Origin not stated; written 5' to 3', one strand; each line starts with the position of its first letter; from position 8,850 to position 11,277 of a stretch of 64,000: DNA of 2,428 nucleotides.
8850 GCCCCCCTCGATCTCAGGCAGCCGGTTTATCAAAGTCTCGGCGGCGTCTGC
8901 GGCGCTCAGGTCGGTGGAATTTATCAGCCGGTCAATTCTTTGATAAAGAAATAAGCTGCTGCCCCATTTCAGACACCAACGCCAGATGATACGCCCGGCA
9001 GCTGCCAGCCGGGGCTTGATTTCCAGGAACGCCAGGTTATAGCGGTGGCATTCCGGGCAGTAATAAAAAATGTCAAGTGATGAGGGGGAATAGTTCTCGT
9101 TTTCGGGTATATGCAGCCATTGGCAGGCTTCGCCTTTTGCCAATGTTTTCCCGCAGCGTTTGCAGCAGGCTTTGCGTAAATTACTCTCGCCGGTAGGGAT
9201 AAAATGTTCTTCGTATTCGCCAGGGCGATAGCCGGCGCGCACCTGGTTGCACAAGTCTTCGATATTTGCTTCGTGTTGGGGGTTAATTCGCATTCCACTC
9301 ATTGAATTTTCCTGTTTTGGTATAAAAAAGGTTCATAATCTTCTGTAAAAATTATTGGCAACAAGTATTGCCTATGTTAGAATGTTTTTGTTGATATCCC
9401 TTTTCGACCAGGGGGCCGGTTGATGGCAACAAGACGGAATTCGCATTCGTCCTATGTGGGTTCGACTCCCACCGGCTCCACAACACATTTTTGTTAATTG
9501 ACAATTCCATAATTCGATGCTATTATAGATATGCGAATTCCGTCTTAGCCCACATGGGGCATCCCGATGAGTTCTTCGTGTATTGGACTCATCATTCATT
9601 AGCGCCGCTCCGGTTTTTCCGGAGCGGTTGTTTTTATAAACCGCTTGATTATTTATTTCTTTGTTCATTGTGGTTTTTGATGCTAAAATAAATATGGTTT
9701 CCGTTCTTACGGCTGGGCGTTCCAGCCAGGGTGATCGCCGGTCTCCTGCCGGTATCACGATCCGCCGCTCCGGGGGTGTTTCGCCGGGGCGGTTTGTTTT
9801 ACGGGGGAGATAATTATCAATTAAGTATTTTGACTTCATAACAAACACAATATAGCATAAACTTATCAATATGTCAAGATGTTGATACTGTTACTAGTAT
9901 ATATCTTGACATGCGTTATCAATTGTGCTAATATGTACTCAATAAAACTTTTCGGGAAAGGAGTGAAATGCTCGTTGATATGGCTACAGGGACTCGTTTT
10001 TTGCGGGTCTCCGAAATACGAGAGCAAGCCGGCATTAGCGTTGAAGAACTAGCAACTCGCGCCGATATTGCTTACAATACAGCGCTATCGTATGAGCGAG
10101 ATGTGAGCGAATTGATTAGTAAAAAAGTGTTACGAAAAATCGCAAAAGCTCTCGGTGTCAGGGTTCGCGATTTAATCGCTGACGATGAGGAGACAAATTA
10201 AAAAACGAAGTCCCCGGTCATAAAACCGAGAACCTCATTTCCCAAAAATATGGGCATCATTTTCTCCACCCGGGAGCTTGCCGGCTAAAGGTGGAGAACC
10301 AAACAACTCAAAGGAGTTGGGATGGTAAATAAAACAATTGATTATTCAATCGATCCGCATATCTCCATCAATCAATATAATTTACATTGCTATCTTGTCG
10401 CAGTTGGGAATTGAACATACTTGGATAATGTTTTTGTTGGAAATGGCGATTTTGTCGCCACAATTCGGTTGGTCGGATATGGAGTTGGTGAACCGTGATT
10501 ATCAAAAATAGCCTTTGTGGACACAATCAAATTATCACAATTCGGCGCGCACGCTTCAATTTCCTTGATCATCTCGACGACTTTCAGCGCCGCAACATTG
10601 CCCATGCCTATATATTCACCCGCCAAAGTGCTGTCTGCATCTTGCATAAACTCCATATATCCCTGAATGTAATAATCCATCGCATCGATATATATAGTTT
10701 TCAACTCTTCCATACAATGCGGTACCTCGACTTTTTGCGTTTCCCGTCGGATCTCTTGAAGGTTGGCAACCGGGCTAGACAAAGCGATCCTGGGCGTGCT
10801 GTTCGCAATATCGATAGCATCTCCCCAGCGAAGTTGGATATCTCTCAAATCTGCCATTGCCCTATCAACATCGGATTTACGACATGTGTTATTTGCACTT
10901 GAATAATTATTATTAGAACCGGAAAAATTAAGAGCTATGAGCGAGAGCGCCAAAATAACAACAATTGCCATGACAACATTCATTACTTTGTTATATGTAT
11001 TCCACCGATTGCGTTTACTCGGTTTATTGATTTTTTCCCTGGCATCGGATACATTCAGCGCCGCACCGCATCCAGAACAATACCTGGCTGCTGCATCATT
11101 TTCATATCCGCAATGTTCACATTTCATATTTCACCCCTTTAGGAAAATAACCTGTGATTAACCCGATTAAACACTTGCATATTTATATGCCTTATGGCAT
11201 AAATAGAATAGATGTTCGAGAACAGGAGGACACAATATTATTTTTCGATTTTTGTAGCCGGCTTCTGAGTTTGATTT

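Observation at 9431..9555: tRNA-like RNA is complementary to the first 25 nt of the next same-strand transcript (possible P1 c4 / P4 CI-style RNA immunity)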

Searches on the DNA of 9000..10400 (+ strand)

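Call 4: search_rna_families(source=window, start=9000, end=10400, threshold=evalue, max_evalue=10, show_alignments=4)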
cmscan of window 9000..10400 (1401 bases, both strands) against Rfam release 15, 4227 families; matches with E-value up to 10: 11.
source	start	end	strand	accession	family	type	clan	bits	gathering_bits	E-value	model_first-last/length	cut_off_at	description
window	9412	9483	+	RF00023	tmRNA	Gene;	CL00001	33.6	47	1.7e-11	1-374/374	no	transfer-messenger RNA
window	9412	9479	+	RF01684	mascRNA-menRNA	Gene;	-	26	42.5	0.012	1-56/56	no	MALAT1-associated small cytoplasmic RNA/MEN beta RNA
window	10180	10223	+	RF01277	snoU54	Gene; snRNA; snoRNA; CD-box;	CL00008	19.4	35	0.59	1-67/67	no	Small nucleolar RNA U54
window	9569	9635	+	RF02871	ncS54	Gene; sRNA;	-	18.9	43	0.26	1-79/79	no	Burkholderia sRNA 54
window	9412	9481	-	RF04354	Plastid-ycf2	Cis-reg;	-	18.8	65.7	0.92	1-75/75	no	Plastid-ycf2 5UTR RNA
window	9748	9797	+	RF02868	ncS037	Gene; sRNA;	-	17.2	112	4.8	1-152/152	no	Burkholderia sRNA 37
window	9303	9423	-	RF00975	MIR845_2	Gene; miRNA;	-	17.2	80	6.5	1-131/131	no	MIR845_2 microRNA precursor family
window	9938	9989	+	RF01985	ZEB2_AS1_2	Gene; lncRNA;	-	16.3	70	0.62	1-61/61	no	ZEB2 antisense RNA 1 conserved region 2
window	9948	9972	-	RF02888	BtsR1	Gene; sRNA;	-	15.5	66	6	1-51/51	no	Bacillus sRNA 1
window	9228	9271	-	RF01630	ceN40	Gene; snRNA; snoRNA; CD-box;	-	15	35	1.7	1-123/123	no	Nematode snoRNA ceN40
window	9456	9627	+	RF04321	tmRNA_permuted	Gene;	-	14.7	47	2.1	36-93/213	no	permuted transfer-messenger RNA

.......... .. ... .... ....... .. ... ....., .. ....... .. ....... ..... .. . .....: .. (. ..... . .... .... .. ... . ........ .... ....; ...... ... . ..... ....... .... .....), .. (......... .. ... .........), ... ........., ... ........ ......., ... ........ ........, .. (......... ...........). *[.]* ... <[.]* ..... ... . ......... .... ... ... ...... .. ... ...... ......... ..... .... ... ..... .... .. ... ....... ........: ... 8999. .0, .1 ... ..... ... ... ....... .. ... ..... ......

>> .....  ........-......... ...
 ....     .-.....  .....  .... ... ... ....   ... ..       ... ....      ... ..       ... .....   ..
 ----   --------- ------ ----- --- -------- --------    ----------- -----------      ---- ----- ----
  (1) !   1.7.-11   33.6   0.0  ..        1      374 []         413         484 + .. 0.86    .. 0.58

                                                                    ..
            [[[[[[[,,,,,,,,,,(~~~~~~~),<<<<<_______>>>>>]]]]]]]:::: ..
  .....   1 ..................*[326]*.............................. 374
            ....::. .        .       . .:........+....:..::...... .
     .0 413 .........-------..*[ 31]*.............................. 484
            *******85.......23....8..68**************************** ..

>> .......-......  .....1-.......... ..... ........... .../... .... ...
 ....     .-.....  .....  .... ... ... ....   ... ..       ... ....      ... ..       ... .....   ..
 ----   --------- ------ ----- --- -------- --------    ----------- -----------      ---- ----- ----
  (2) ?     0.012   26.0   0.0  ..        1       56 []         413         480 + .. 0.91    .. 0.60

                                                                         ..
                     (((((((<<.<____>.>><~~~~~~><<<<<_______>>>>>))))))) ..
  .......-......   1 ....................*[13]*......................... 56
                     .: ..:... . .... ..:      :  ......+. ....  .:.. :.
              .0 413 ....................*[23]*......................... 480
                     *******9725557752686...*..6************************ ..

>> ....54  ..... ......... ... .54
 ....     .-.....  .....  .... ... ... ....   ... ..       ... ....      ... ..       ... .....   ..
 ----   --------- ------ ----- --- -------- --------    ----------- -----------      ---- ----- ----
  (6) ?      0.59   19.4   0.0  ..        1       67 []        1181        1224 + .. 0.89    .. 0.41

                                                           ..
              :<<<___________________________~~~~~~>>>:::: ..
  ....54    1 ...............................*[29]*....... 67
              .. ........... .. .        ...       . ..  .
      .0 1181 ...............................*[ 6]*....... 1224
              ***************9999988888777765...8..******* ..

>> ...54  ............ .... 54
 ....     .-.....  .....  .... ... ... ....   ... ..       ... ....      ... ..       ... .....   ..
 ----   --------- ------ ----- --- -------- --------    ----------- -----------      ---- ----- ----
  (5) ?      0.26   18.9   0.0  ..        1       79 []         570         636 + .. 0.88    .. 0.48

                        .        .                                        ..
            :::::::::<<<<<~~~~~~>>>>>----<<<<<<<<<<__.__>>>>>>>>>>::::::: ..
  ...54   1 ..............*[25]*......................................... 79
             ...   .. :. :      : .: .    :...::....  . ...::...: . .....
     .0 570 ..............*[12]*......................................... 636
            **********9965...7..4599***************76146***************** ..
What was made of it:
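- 9412..9480 (+): tRNA-shaped RNA, 69 nt to the discriminator A, followed by CAA rather than CCA. Acceptor 9412-9418/9473-9479 (G3:U70); mini D arm 9419-9430; anticodon-like stem 9433-9438/9446-9451; loop 9439-9445 AUUCGCA; T arm 9456-9472. The Rfam tmRNA model matches only the two ends, 33.6 bits against a gathering score of 47 (call 4).
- On C4 antisense RNA (P1/P7 c4, P4 CI; RF01695): No hit at E<=10 on 9000-10400 (call 4).
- On tmRNA (RF00023): Only model ends 1-18 and 345-374 align; 31 nt replace 326 (call 4).
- Closest known: tmRNA tRNA-like domain. Same: The tmRNA model aligns both ends (call 4).
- The Rfam tmRNA model aligns both ends of the tRNA-like at 33.6 bits, E 1.7e-11 (call 4). 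The score is below the gathering threshold, and the 326-nt body of the model is replaced by 31 nt (call 4).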

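Call 7: search_dna_similar(query=window:9300-10300:+, collection=phages, mode=distant, max_rows=30)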
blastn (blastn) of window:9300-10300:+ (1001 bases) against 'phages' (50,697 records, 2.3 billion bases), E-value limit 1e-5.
No match.

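Call 8: search_dna_similar(query=window:9300-10300:+, collection=ecoli_genomes, mode=near, max_rows=20)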
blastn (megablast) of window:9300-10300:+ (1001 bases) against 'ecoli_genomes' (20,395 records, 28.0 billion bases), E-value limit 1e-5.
No match.

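Call 15: search_dna_similar(query=window:9300-10300:+, collection=plasmids, mode=distant, max_rows=30)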
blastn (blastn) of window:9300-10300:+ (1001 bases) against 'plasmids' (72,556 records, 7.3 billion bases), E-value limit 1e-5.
No match.
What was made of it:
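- Tried and rejected: DNA similarity of 9300-10300 to phage, plasmid and E. coli collections: nothing (calls 7, 8, 15).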

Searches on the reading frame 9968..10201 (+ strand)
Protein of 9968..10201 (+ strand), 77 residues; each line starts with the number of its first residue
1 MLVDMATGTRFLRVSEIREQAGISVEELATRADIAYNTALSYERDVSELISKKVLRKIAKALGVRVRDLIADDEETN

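Call 11: search_protein_families(library=pfam, proteins=[window:9968-10201:+], max_evalue=0.01)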
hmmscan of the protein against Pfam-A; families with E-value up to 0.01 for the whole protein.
window:9968-10201:+ (77 aa): 5 families
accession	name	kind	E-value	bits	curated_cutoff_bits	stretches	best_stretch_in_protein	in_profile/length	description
PF01381.28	HTH_3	-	4.7e-10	39.8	23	1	16-69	3-55/55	Helix-turn-helix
PF13443.12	HTH_26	-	2e-08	34.8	22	1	14-71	2-59/63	Cro/C1-type HTH DNA-binding domain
PF12844.13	HTH_19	-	6.1e-06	26.5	30.2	1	13-65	3-54/64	Helix-turn-helix domain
PF13560.12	HTH_31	-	5.2e-05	23.9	27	1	16-68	8-59/64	Helix-turn-helix domain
PF13413.12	HTH_25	-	0.0065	16.7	24.6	0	16-65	4-58/62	Helix-turn-helix domain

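Call 12: search_protein_families(library=phrogs, proteins=[window:9968-10201:+], max_evalue=0.001)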
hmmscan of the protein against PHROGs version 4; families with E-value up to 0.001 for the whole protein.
window:9968-10201:+ (77 aa): 9 families
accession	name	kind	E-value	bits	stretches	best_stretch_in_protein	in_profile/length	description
phrog_8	-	transcription regulation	1.1e-09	39.2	1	11-64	78-130/346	transcriptional regulator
phrog_2328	-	transcription regulation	2e-07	31.8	1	13-74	19-79/128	transcriptional repressor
phrog_5823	-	transcription regulation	2.9e-07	31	1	13-75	10-72/404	transcriptional regulator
phrog_4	-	transcription regulation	9.1e-07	29.2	1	8-76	138-198/400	transcriptional repressor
phrog_3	-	transcription regulation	1.7e-06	29.1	1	12-76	91-152/430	transcriptional repressor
phrog_2439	-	transcription regulation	1.4e-05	25.1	1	14-74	12-71/367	transcriptional regulator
phrog_4583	-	transcription regulation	8e-05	23.6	1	19-76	20-76/81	transcriptional repressor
phrog_7241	-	transcription regulation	8.7e-05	23.6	1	17-70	69-121/122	transcriptional regulator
phrog_1373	-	transcription regulation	0.00018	22.5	1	15-71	69-124/166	transcriptional regulator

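Call 23: find_related_loci(query=window:9968-10201:+, collection=viral_contigs, flank=3000)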
Query window:9968-10201:+ (77 aa) in viral_contigs; peptide patterns used: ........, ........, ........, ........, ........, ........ (x = any residue, [..] = any of these).
163 stretches matched a pattern, but none encodes a relative of the query by tblastn (E <= 1e-3).

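Call 77: find_homologous_proteins(query=window:9968-10201:+, max_evalue=1e-8)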
Query window:9968-10201:+ (77 aa): 4 proteins with E <= 1e-8 among 10 candidates.
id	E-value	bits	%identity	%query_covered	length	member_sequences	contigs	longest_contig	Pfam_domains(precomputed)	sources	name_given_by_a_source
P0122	7.8e-39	148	100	100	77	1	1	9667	PF12844.14,PF01381.29,PF13443.13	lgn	-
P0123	3.3e-36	139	100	95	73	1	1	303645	PF12844.14,PF01381.29,PF13443.13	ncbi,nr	ncbi:MAG: helix-turn-helix transcriptional regulator [Anaerolineales bacterium]|nr:helix-turn-helix 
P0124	4.6e-32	126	86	100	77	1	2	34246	PF12844.14,PF01381.29,PF13443.13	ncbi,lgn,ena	-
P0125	1.2e-22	97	71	95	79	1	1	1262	PF13443.13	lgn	-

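Call 78: find_encoding_contigs(protein=P0122, flank=10000)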
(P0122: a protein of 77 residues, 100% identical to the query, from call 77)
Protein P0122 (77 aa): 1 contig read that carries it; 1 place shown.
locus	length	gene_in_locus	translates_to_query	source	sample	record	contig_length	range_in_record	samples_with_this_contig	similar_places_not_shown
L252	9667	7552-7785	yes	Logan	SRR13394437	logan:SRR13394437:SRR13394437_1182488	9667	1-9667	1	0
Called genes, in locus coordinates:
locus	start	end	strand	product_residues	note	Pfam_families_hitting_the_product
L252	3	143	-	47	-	?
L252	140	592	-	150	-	-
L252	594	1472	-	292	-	-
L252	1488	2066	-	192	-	-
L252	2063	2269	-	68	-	-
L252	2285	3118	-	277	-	-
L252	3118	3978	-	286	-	PF02195:ParB_N, PF17762:HTH_ParB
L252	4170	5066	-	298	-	PF04098:Rad52_Rad22 (weak)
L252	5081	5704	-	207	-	-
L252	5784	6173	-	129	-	-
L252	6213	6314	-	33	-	-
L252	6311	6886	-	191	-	-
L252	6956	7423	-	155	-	-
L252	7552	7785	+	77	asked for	PF12844:HTH_19 (weak), PF13443:HTH_26, PF01381:HTH_3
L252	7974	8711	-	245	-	PF13240:Zn_Ribbon_1 (weak), PF24463:DUF7577 (weak)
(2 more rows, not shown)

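Call 79: find_encoding_contigs(protein=P0125, flank=10000)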
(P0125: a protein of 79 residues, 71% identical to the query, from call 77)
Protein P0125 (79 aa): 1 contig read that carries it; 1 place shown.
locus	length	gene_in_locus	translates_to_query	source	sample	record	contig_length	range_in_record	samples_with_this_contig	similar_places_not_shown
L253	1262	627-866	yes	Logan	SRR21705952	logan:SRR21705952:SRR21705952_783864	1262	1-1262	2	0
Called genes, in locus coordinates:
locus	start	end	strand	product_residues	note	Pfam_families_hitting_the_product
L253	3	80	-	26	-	?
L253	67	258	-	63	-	-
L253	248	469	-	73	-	-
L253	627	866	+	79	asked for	PF13443:HTH_26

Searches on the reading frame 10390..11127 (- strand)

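Call 11: search_protein_families(library=pfam, proteins=[window:10390-11127:-], max_evalue=0.01)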
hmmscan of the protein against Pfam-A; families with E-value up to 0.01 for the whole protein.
window:10390-11127:- (245 aa): 4 families
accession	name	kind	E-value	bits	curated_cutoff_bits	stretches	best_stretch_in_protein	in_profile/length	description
PF13240.11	Zn_Ribbon_1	-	2.1e-06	27.7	25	1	2-24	1-23/23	zinc-ribbon domain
PF24463.1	DUF7577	-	2.4e-06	27.5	28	1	2-24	4-26/27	Domain of unknown function (DUF7577)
PF12773.13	DZR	-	0.00059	20.4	27.3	1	3-25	1-23/45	Double zinc ribbon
PF00641.23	Zn_ribbon_RanBP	-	0.0054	16.4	27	0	2-22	6-26/30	Zn-finger in Ran binding protein and others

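Call 12: search_protein_families(library=phrogs, proteins=[window:10390-11127:-], max_evalue=0.001)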
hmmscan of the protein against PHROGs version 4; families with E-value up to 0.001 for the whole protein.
window:10390-11127:- (245 aa): 2 families
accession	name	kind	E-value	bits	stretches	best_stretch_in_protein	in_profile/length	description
phrog_2546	-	unknown function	0.0002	22.6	1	1-45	1-39/180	-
phrog_6586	-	unknown function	0.00021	22.2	1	1-85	4-94/129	-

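Call 84: search_protein_families(library=padloc, proteins=[window:10390-11127:-], max_evalue=0.01)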
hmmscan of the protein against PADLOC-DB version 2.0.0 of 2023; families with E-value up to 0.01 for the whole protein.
window:10390-11127:- (245 aa): 0 families
